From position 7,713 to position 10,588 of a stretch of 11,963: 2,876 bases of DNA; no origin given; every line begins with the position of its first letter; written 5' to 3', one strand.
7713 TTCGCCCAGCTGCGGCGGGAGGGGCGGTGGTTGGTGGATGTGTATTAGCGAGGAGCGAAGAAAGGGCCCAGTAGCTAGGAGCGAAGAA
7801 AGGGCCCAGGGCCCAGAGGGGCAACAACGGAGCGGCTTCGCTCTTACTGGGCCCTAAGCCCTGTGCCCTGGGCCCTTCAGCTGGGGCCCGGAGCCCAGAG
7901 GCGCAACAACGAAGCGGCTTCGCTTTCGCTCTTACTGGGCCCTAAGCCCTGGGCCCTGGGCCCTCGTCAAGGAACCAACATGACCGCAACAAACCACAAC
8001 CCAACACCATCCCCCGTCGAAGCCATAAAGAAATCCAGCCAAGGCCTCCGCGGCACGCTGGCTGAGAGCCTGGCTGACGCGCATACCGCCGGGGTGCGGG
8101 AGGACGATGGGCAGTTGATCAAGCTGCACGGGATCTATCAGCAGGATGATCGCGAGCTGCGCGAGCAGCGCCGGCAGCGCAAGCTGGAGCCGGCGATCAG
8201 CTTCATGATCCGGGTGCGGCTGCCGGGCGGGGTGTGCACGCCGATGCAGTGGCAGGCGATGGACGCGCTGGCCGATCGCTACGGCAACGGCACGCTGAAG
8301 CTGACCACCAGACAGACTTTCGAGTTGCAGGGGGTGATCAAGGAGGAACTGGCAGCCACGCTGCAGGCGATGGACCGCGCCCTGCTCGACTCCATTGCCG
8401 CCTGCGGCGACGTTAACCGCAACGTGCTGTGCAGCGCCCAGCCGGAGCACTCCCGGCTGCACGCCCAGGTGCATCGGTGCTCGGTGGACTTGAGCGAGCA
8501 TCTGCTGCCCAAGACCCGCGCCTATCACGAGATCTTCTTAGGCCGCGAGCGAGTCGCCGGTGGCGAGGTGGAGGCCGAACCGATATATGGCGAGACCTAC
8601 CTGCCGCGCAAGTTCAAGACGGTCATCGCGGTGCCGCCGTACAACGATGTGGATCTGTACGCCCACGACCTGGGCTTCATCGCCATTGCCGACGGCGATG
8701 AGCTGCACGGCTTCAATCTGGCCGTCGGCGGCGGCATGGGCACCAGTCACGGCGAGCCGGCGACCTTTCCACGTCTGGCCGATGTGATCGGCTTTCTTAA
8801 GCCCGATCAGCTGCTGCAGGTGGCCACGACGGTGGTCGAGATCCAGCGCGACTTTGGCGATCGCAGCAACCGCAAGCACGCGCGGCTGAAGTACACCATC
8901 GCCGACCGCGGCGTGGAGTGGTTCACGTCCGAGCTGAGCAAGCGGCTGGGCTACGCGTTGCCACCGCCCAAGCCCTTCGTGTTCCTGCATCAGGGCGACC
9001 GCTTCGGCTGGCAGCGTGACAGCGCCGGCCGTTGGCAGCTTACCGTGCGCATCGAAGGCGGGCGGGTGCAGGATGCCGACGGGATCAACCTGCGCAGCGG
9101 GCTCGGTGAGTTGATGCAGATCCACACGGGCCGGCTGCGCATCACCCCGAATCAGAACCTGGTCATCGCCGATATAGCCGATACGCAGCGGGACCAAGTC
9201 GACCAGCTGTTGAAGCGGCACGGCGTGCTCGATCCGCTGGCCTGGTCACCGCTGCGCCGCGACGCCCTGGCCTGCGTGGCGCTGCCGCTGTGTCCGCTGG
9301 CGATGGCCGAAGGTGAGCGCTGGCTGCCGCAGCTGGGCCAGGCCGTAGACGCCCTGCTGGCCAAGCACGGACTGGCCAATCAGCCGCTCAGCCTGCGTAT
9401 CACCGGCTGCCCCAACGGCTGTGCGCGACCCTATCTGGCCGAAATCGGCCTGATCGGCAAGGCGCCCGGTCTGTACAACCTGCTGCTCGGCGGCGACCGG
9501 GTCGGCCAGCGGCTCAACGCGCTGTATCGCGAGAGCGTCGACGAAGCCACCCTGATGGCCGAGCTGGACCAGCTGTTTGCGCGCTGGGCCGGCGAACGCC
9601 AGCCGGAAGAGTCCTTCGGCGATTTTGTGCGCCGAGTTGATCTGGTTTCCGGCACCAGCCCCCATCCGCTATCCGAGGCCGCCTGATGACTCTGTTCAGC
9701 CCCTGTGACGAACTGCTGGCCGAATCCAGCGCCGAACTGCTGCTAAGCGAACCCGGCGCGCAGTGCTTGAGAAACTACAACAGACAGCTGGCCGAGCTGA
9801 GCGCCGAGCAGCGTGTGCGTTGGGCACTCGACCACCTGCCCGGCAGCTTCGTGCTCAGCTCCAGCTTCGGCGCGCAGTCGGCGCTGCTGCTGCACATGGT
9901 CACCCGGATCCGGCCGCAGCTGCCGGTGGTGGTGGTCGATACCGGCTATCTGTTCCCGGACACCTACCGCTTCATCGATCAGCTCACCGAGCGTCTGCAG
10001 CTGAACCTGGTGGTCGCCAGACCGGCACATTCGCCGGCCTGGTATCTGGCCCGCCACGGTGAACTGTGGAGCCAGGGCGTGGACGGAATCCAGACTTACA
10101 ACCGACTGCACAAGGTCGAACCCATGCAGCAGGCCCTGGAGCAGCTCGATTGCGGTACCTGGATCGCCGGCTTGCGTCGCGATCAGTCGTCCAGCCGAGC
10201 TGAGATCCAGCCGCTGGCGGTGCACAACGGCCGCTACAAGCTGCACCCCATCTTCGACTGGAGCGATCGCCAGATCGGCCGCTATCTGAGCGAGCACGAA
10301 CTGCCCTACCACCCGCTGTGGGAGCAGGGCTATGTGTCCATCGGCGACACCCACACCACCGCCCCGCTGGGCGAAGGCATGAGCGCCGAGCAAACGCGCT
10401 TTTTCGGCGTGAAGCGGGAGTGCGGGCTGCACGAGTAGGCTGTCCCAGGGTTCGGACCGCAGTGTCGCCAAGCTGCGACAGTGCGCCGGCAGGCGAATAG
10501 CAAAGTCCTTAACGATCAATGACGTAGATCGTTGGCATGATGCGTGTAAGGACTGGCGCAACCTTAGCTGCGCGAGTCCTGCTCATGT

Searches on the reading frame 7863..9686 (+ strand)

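Call 12: search_protein_families(library=pfam, proteins=[window:7863-9686:+], max_evalue=0.001)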
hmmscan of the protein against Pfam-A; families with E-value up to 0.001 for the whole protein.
window:7863-9686:+ (607 aa): 2 families
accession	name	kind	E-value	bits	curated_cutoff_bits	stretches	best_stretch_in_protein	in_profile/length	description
PF01077.27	NIR_SIR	-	1.1e-42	145.6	27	1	213-363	9-155/158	Nitrite and sulphite reductase 4Fe-4S domain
PF03460.22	NIR_SIR_ferr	-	1.3e-27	95.7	24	2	114-171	9-67/69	Nitrite/Sulfite reductase ferredoxin-like half domain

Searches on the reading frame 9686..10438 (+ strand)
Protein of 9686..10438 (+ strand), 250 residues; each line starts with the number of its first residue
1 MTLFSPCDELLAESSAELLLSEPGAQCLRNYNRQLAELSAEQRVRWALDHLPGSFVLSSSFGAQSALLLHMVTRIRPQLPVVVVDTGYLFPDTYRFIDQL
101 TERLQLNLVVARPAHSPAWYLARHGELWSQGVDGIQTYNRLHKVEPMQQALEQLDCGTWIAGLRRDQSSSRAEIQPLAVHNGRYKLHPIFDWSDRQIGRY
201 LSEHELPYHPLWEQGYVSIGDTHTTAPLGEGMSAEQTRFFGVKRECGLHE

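Call 12: search_protein_families(library=pfam, proteins=[window:9686-10438:+], max_evalue=0.001)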
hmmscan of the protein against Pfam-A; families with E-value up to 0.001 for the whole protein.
window:9686-10438:+ (250 aa): 1 family
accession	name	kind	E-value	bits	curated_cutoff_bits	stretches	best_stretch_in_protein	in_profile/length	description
PF01507.26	PAPS_reduct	-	4e-51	173.9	22.5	1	55-227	2-175/175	Phosphoadenosine phosphosulfate reductase domain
